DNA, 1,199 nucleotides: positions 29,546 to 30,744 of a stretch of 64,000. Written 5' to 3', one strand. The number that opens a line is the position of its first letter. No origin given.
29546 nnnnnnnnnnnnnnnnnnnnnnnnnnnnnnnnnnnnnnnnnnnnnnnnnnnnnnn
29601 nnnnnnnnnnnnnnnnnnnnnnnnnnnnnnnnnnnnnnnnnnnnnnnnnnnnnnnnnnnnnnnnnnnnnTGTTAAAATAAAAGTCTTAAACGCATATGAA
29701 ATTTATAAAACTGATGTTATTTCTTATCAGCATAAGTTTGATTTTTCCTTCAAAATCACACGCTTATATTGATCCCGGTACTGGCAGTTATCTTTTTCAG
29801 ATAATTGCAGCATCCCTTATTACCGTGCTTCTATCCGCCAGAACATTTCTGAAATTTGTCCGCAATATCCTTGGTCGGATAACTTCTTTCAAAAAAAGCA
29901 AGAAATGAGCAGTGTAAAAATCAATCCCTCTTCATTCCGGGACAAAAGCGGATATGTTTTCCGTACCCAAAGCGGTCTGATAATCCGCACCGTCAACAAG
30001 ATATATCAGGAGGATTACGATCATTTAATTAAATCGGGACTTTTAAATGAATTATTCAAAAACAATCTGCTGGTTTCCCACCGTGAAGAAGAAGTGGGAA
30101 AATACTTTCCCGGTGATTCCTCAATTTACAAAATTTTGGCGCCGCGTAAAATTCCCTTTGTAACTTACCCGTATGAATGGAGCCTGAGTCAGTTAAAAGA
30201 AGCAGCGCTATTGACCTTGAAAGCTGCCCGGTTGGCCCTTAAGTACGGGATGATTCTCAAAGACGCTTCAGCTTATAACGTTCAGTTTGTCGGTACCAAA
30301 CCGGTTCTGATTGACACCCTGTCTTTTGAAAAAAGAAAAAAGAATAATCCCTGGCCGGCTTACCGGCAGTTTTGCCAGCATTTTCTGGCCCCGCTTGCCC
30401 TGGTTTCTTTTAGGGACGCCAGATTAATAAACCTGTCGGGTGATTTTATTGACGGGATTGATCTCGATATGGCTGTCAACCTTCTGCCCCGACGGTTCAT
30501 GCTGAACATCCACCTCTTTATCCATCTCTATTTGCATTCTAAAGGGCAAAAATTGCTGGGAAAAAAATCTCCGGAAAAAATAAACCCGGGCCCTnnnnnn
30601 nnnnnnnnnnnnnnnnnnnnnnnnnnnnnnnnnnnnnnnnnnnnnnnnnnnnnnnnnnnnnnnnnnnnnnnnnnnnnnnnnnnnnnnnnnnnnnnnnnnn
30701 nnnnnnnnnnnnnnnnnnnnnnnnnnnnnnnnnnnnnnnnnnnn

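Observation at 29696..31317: Kinase-methyltransferase fusion (WbdD-like chain-terminator logic, reversed domain order) with a coupled 70-aa membrane ORF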

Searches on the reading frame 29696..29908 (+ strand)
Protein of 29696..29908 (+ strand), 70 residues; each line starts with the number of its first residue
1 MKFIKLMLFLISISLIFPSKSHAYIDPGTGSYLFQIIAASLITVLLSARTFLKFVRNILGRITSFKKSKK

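Call 3: search_protein_families(library=pfam, proteins=[window:29696-29908:+], max_evalue=1)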
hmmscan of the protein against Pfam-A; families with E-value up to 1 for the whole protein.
window:29696-29908:+ (70 aa): 1 family
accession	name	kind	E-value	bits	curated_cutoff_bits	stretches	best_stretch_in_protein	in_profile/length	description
PF10906.13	Mrx7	-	0.04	14.6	22.8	1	41-69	4-32/66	MIOREX complex component 7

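Call 4: search_protein_families(library=ncbifam, proteins=[window:29696-29908:+], max_evalue=1)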
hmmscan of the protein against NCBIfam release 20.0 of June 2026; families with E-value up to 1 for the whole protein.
window:29696-29908:+ (70 aa): 0 families

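Call 45: search_protein_families(library=padloc, proteins=[window:29696-29908:+], max_evalue=0.01)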
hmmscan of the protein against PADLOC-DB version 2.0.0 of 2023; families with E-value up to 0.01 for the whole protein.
window:29696-29908:+ (70 aa): 0 families

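Call 72: find_homologous_proteins(query=A4, max_evalue=0.001)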
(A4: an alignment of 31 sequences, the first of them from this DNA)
Query A4 (31 sequences) (70 aa, profile of the alignment): 7948 proteins with E <= 0.001 among 8000 candidates; the best 120 are listed.
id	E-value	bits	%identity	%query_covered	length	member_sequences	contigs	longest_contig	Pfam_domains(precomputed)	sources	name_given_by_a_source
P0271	1.0e-25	107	38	80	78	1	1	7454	-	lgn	-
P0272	2.4e-25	106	75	39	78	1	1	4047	-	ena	-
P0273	2.5e-25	106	38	93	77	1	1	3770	-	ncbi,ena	-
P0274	3.9e-25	105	38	79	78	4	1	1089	-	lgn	-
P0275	5.1e-25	105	39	79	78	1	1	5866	-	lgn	-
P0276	9.2e-25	104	38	76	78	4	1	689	-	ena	-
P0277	1.0e-24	104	42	44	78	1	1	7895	-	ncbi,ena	-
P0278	1.6e-24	103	36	79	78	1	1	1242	-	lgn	-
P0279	1.7e-24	103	46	59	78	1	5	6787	-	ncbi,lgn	-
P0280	1.8e-24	103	40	69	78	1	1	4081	-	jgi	jgi:hypothetical protein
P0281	2.0e-24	103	38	80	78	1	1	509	-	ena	-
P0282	2.0e-24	103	35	77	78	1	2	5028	-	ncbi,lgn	-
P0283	2.1e-24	103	36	96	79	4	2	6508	-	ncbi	-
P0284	2.2e-24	103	38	84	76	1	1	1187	-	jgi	-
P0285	2.4e-24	103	31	77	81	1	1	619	-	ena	-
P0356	8.2e-23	98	28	100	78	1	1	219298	-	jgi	jgi:steroid 5-alpha reductase family enzyme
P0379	1.9e-22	97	42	84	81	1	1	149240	-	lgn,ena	-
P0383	2.2e-22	96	35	89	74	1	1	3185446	-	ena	-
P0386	2.5e-22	96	54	53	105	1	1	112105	-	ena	-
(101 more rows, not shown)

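Call 73: find_encoding_contigs(protein=P0356, flank=4000, max_places=1)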
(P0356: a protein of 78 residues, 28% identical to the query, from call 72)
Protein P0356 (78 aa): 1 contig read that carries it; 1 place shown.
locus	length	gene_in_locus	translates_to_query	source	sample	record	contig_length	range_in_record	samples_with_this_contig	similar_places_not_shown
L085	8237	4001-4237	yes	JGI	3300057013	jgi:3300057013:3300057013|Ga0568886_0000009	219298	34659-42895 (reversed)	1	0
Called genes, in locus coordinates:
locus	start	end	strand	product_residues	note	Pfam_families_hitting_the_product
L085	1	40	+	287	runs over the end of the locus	PF01937:ARMT1-like_dom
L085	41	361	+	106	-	PF03091:CutA1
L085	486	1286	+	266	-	-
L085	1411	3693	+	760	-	PF01326:PPDK_N, PF00391:PEP-utilizers, PF02896:PEP-utilizers_C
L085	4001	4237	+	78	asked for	-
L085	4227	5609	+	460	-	-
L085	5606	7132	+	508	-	PF00884:Sulfatase (faint)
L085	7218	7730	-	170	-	PF02915:Rubrerythrin, PF21349:RUBY_RBDX (weak)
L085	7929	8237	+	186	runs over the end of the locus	PF00857:Isochorismatase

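Call 74: find_encoding_contigs(protein=P0383, flank=4000, max_places=1)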
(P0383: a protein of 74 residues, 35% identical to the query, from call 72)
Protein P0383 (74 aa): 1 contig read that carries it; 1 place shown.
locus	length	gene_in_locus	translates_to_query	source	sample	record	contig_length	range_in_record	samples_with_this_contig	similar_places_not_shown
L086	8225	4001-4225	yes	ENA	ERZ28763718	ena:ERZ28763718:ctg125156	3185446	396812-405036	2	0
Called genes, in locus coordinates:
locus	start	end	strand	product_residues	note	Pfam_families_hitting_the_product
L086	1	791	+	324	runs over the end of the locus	PF13524:Glyco_trans_1_2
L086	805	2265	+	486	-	PF01943:Polysacc_synt, PF13440:Polysacc_synt_3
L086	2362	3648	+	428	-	PF13701:DDE_Tnp_1_4, PF01609:DDE_Tnp_1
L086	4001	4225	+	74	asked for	-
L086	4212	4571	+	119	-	-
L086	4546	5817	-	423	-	PF00872:Transposase_mut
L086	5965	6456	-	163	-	PF01936:NYN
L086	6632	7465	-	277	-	-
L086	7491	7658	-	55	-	-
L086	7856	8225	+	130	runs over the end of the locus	PF13701:DDE_Tnp_1_4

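Call 75: find_encoding_contigs(protein=P0386, flank=4000, max_places=1)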
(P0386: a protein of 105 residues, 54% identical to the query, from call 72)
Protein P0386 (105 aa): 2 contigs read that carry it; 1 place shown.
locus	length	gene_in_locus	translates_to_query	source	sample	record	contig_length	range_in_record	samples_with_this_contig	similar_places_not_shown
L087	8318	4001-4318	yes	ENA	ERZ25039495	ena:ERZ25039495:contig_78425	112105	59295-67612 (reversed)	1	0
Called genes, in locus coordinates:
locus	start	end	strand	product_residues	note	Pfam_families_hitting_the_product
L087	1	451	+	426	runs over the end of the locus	PF13173:AAA_14, PF13635:DUF4143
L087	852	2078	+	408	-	PF13173:AAA_14, PF13635:DUF4143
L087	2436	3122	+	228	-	-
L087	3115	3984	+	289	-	PF08843:AbiEii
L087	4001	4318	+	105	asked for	-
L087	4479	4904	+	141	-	PF05635:23S_rRNA_IVP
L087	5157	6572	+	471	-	-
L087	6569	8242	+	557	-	PF00884:Sulfatase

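Call 76: find_encoding_contigs(protein=P0379, flank=4000, max_places=1)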
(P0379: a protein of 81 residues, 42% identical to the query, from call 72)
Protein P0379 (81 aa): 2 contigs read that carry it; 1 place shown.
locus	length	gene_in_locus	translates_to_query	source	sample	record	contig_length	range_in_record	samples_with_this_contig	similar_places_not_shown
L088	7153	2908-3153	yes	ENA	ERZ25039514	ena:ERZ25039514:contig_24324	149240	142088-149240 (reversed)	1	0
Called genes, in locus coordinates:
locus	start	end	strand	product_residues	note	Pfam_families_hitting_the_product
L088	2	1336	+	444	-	?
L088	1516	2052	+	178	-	-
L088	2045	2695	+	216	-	-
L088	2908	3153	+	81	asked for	-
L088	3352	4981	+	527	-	PF00884:Sulfatase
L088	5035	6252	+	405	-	PF27463:Rv1490 (weak)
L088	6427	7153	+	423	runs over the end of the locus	PF09594:GT87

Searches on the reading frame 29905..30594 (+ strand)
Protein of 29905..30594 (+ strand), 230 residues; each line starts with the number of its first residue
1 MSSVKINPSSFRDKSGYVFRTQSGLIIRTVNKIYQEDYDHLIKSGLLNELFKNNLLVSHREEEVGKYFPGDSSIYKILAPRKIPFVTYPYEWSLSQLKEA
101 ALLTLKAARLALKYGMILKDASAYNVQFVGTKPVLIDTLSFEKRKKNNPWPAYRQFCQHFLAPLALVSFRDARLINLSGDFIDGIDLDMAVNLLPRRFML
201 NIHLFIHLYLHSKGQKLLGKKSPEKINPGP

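Call 37: predict_structure(alignment_id=A2)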
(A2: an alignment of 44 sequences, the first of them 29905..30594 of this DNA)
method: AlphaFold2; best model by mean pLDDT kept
length: 230 residues; sequences in the alignment: 44
mean_pLDDT: 89.7   pTM: 0.85
mean pLDDT of the five models: 89.7, 86.7, 85.9, 85.8, 84.7
residues with pLDDT >= 90: 170; 70-90: 38; 50-70: 13; < 50: 9
segments of 3 or more residues with pLDDT < 50: 224-230
pLDDT, mean of each block of 10 residues (from residue 1): 61 82 91 97 98 98 94 96 92 95 98 96 96 95 87 94 94 87 92 94 94 84 46
secondary structure, 60 per line:
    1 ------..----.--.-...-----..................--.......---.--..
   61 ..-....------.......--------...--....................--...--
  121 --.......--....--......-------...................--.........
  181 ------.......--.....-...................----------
elements in order: E18-20 E26-31 H32-43 H46-52 E59-62 H64-67 E74-80 H94-113 E116-118 E126-129 E132-135 E141-143 H151-169 H172-180 H187-193 H196-200 H202-220

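Call 68: fold_search(model_id=the predicted structure, library=pdb)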
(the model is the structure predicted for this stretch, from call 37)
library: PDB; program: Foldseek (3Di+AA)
matches with E <= 10: 1963; with E <= 0.001: 237
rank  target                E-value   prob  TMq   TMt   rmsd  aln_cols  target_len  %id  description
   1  4otp                  6.8e-06  1.00  0.45  0.44  11.0       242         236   15  Crystal structure of the catalytic domain of the human RioK1 atypical protein kinase in complex with ADP/Mg2+ (released 2014-07-02)
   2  6zxg_z                9.7e-06  1.00  0.44  0.32  10.1       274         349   12  Cryo-EM structure of a late human pre-40S ribosomal subunit - State H1 (released 2020-12-02)
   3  6zxe_z                1.3e-05  1.00  0.47  0.43  19.7       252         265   12  Cryo-EM structure of a late human pre-40S ribosomal subunit - State F2 (released 2020-12-02)
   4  6zxf_z                3.0e-05  1.00  0.39  0.27  11.5       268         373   11  Cryo-EM structure of a late human pre-40S ribosomal subunit - State G (released 2020-12-02)
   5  6ra5_B                5.0e-05  1.00  0.48  0.40   7.4       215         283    8  Human tnik in complex with compound 9 (released 2020-05-06)
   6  9av6                  7.1e-05  1.00  0.40  0.31   5.4       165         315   18  Crystal structure of CMGC family protein kinase from Trichomonas vaginalis (Apo) (released 2024-03-13)
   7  9y9b                  7.1e-05  1.00  0.40  0.39   7.4       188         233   12  PLK4 in complex with Compound 6 (3-hydroxy-N-(3-(pyridin-2-yl)-1H-pyrazol-4-yl)-8-azabicyclo[3.2.1]octane-8-carboxamide) (released 2026-02-18)
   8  6zxd_z                8.0e-05  1.00  0.44  0.37  18.9       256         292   13  Cryo-EM structure of a late human pre-40S ribosomal subunit - State F1 (released 2020-12-02)
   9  6zv6_h                8.5e-05  1.00  0.39  0.40  11.2       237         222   15  Human RIO1(kd)-StHA late pre-40S particle, structural state B (post 18S rRNA cleavage) (released 2021-05-12)
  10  4o0t_A                1.0e-04  1.00  0.41  0.34   8.6       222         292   10  Back pocket flexibility provides group-II PAK selectivity for type 1 kinase inhibitors (released 2014-02-12)
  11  1zar                  1.1e-04  1.00  0.36  0.33   8.6       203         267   15  Crystal Structure of A.fulgidus Rio2 Kinase Complexed With ADP and Manganese Ions (released 2005-06-21)
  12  3q52                  1.1e-04  1.00  0.39  0.33  11.2       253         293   14  Structure of phosphorylated PAK1 kinase domain (released 2011-12-21)
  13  4jqe                  1.3e-04  1.00  0.49  0.33  10.8       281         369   14  Crystal structure of scCK2 alpha in complex with AMPPN (released 2014-03-05)
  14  9o63                  1.4e-04  1.00  0.40  0.39   7.7       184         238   12  Crystal structure of PLK4 and RP1664 complex (released 2025-05-28)
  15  2jii_A                1.4e-04  1.00  0.38  0.29   7.2       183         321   11  Structure of vaccinia related kinase 3 (released 2007-07-10)
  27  6fdm_D                1.7e-04  1.00  0.40  0.34   6.6       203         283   14  Human Rio2 kinase structure (released 2019-01-30)
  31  6fdm_C                1.8e-04  1.00  0.40  0.33   6.7       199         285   14  Human Rio2 kinase structure (released 2019-01-30)
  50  6fdm_A                2.6e-04  1.00  0.39  0.33   6.7       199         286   14  Human Rio2 kinase structure (released 2019-01-30)
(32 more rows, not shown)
